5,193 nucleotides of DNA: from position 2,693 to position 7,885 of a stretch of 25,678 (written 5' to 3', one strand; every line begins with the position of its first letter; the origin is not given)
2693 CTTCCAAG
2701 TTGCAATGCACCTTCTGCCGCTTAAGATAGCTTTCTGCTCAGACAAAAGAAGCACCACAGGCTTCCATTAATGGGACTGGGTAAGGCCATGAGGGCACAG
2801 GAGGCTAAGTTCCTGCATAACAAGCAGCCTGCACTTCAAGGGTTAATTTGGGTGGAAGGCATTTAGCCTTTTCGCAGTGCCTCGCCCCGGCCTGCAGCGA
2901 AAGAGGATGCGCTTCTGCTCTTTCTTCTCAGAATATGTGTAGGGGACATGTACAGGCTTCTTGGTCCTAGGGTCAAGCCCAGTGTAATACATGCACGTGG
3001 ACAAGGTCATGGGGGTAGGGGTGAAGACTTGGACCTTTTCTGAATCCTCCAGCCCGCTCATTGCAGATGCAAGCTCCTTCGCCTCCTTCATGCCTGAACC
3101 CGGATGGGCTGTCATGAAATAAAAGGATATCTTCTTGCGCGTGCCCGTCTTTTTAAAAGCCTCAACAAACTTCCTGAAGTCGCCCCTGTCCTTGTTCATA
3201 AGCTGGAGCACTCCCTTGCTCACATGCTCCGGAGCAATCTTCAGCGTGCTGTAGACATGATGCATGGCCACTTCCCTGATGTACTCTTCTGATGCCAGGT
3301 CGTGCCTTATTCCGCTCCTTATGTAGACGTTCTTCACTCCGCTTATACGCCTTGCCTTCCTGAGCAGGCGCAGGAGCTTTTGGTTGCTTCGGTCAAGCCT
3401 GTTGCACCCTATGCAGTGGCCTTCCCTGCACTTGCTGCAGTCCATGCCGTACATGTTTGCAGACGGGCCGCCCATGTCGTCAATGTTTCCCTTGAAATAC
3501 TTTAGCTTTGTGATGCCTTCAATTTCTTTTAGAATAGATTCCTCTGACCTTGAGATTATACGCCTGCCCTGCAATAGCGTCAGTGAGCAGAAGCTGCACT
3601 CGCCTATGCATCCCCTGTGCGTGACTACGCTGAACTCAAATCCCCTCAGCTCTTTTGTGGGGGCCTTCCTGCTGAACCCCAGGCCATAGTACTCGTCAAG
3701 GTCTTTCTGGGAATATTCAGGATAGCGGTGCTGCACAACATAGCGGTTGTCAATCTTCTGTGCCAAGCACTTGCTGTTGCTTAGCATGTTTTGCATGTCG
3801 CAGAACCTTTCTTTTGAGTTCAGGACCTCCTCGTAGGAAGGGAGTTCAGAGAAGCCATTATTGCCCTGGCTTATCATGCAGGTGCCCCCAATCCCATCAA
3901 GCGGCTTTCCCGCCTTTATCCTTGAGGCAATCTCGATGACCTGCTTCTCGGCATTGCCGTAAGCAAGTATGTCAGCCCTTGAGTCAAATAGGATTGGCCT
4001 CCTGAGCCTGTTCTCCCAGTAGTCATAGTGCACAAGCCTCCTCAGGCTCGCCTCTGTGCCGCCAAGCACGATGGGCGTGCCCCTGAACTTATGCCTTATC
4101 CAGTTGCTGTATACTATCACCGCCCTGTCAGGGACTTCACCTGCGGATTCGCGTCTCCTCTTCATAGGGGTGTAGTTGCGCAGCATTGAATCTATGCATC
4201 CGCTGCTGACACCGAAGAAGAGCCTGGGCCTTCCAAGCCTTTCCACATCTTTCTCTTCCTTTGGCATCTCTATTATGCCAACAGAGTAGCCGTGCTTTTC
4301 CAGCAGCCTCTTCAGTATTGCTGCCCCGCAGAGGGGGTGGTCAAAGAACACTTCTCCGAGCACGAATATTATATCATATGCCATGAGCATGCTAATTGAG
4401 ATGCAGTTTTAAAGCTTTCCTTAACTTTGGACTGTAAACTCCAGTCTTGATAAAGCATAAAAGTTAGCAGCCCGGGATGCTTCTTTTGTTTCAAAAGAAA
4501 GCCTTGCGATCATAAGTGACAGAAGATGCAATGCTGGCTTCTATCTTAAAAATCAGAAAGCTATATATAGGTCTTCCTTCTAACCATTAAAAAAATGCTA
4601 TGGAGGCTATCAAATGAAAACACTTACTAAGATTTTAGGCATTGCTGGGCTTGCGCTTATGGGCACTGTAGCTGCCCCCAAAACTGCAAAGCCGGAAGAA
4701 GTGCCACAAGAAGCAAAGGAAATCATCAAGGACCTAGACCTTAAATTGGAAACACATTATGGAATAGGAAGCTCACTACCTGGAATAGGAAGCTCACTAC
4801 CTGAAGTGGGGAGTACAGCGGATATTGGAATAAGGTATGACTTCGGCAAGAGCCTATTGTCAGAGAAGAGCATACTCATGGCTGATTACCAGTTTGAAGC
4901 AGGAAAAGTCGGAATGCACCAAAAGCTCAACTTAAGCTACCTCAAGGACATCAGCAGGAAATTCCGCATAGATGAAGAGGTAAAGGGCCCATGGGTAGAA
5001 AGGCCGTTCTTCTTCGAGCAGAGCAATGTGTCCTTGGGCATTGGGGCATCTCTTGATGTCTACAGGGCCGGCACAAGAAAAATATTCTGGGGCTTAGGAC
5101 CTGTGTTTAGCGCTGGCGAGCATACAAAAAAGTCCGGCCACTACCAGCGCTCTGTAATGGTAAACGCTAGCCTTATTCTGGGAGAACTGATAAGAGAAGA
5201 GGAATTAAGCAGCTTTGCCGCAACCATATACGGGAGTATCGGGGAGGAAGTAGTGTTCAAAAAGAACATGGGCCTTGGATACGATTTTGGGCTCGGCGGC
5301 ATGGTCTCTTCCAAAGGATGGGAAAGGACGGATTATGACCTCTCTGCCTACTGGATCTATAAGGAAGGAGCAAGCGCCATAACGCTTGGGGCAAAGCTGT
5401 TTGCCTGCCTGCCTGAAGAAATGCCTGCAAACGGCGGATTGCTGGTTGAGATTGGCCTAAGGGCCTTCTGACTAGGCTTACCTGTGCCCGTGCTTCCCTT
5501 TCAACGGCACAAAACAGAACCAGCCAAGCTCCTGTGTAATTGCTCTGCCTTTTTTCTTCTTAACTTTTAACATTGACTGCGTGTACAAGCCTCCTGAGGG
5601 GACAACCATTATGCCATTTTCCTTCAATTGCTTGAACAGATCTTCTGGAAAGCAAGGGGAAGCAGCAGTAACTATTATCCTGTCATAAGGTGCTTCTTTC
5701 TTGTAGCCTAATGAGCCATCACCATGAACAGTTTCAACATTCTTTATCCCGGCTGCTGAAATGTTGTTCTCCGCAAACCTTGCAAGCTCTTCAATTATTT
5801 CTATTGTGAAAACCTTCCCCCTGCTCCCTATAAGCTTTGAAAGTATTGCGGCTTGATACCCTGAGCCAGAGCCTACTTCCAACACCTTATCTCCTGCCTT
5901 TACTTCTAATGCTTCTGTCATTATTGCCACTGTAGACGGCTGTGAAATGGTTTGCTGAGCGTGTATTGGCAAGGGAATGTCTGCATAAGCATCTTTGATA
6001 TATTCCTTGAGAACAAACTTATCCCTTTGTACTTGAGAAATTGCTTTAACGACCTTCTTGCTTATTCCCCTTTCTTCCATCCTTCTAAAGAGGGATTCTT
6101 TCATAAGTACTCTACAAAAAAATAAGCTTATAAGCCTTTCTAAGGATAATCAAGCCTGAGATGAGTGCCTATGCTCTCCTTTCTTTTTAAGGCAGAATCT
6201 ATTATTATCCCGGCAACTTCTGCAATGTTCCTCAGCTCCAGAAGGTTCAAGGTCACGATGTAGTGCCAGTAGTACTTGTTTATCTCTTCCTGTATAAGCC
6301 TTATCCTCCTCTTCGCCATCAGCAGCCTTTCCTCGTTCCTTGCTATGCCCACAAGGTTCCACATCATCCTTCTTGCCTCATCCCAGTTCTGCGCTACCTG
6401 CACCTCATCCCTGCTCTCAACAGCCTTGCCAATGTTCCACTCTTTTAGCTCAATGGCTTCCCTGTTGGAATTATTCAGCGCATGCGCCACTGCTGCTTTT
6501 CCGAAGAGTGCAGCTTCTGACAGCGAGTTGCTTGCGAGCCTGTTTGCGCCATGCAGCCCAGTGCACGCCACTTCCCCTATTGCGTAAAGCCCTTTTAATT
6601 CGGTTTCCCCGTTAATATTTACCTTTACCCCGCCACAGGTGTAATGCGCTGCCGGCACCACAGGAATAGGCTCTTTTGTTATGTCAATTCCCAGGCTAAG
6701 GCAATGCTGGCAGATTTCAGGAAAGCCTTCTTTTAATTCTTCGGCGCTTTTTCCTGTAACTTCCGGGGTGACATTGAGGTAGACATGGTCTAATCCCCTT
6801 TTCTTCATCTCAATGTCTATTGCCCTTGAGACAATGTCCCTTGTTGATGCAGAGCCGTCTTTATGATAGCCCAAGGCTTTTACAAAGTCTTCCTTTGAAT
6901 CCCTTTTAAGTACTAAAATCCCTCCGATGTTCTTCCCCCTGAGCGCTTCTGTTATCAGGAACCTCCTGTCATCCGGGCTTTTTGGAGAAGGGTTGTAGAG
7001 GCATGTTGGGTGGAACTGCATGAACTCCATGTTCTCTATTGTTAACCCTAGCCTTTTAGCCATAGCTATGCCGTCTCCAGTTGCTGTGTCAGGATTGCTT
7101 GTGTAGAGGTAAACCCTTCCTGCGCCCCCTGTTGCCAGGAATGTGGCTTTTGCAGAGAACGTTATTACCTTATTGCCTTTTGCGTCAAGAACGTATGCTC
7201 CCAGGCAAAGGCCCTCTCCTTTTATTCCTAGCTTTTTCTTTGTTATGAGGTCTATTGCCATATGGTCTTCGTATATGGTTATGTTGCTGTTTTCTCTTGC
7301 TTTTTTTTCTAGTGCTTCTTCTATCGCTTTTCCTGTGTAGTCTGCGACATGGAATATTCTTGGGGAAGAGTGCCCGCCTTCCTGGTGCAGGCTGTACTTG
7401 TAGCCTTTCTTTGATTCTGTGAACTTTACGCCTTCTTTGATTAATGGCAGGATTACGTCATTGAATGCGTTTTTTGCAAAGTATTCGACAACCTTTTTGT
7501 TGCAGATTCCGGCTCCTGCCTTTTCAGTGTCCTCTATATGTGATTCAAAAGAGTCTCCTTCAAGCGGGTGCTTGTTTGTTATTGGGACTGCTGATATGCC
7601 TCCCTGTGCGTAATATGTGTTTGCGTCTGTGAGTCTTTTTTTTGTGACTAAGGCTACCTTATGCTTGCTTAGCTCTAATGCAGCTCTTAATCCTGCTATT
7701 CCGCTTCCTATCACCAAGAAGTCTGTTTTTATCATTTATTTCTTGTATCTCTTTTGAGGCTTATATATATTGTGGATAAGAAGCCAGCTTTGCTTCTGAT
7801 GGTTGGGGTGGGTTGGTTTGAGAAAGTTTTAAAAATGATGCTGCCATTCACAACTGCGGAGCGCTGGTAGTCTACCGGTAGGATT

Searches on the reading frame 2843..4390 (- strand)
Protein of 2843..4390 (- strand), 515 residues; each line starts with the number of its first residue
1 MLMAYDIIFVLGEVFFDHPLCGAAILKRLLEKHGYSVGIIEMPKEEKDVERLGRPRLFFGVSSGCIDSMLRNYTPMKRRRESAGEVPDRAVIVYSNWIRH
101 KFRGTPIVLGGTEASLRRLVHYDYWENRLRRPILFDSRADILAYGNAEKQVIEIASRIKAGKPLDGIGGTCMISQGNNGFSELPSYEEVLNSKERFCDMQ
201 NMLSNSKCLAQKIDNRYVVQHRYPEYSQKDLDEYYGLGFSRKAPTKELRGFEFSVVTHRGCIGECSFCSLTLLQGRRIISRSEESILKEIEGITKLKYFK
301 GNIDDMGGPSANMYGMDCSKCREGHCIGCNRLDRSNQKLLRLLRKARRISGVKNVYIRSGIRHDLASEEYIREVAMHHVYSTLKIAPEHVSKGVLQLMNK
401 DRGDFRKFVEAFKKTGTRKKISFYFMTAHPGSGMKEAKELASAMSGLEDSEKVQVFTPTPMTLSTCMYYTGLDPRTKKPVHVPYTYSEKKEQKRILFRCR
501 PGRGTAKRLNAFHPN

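Call 62: search_protein_families(library=pfam, proteins=[window:2843-4390:-], max_evalue=0.001)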
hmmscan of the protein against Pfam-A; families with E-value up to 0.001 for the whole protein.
window:2843-4390:- (515 aa): 4 families
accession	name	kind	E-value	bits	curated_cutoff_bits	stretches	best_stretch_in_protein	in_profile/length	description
PF08497.15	Radical_SAM_N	-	9.8e-75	252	25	1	4-243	16-283/301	Radical SAM N-terminal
PF04055.27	Radical_SAM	-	2.7e-09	37.8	29.5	1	256-441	2-163/166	Radical SAM superfamily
PF11842.13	DUF3362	-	8.5e-07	29.7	27.6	1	451-480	1-30/151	Domain of unknown function (DUF3362)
PF02310.24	B12-binding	-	0.00088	19.5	32.1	0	9-52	3-46/121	B12 binding domain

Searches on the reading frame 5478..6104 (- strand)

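Call 62: search_protein_families(library=pfam, proteins=[window:5478-6104:-], max_evalue=0.001)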
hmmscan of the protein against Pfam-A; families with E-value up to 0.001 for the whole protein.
window:5478-6104:- (208 aa): 12 families
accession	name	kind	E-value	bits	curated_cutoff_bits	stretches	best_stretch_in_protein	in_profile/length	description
PF01135.25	PCMT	-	1.1e-63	215.2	20.3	1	2-204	3-208/210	Protein-L-isoaspartate(D-aspartate) O-methyltransferase (PCMT)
PF13847.12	Methyltransf_31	-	8e-10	39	27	1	69-172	2-113/145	Methyltransferase domain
PF08704.16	GCD14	-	3.8e-08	33.8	26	1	57-127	27-97/247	tRNA methyltransferase complex GCD14 subunit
PF01209.24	Ubie_methyltran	-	6.4e-08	32.7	20.1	1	64-175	41-151/233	ubiE/COQ5 methyltransferase family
PF13649.12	Methyltransf_25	-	2.5e-07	31.7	27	1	74-161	1-87/97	Methyltransferase domain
PF00398.26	RrnaAD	-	2e-05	24.3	24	1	54-130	14-85/263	Ribosomal RNA adenine dimethylase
PF02353.26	CMAS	-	3.7e-05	23.6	27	1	55-186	47-174/273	Mycolic acid cyclopropane synthetase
PF01269.23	Fibrillarin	-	0.00011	21.9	27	1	64-109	65-110/227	Fibrillarin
PF01596.23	Methyltransf_3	-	0.00013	21.7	22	1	30-167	9-151/204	O-methyltransferase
PF01189.24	Methyltr_RsmB-F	-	0.00032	20.8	27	1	65-151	3-89/199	16S rRNA methyltransferase RsmB/F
PF08241.18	Methyltransf_11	-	0.00033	21.7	21.2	1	75-161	1-81/95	Methyltransferase domain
PF05175.20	MTS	-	0.00035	20.7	23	1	60-145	21-104/170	Methyltransferase small domain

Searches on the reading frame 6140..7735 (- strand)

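Call 62: search_protein_families(library=pfam, proteins=[window:6140-7735:-], max_evalue=0.001)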
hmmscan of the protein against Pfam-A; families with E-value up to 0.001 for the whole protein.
window:6140-7735:- (531 aa): 5 families
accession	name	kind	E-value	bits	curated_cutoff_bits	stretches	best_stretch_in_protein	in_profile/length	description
PF00890.30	FAD_binding_2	-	1.1e-85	288.7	20.4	1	5-405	1-414/414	FAD binding domain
PF02910.25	Succ_DH_flav_C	-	3.4e-11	43.6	20.8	1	454-531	4-87/130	Fumarate reductase flavoprotein C-term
PF07992.20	Pyr_redox_2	-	8.1e-09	35.7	26.1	1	5-204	2-109/291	Pyridine nucleotide-disulphide oxidoreductase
PF03486.20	HI0933_like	-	5.1e-07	29.8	50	1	5-389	2-219/244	HI0933-like protein Rossmann domain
PF01266.30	DAO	-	1.1e-05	25.6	27.9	1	5-50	1-49/353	FAD dependent oxidoreductase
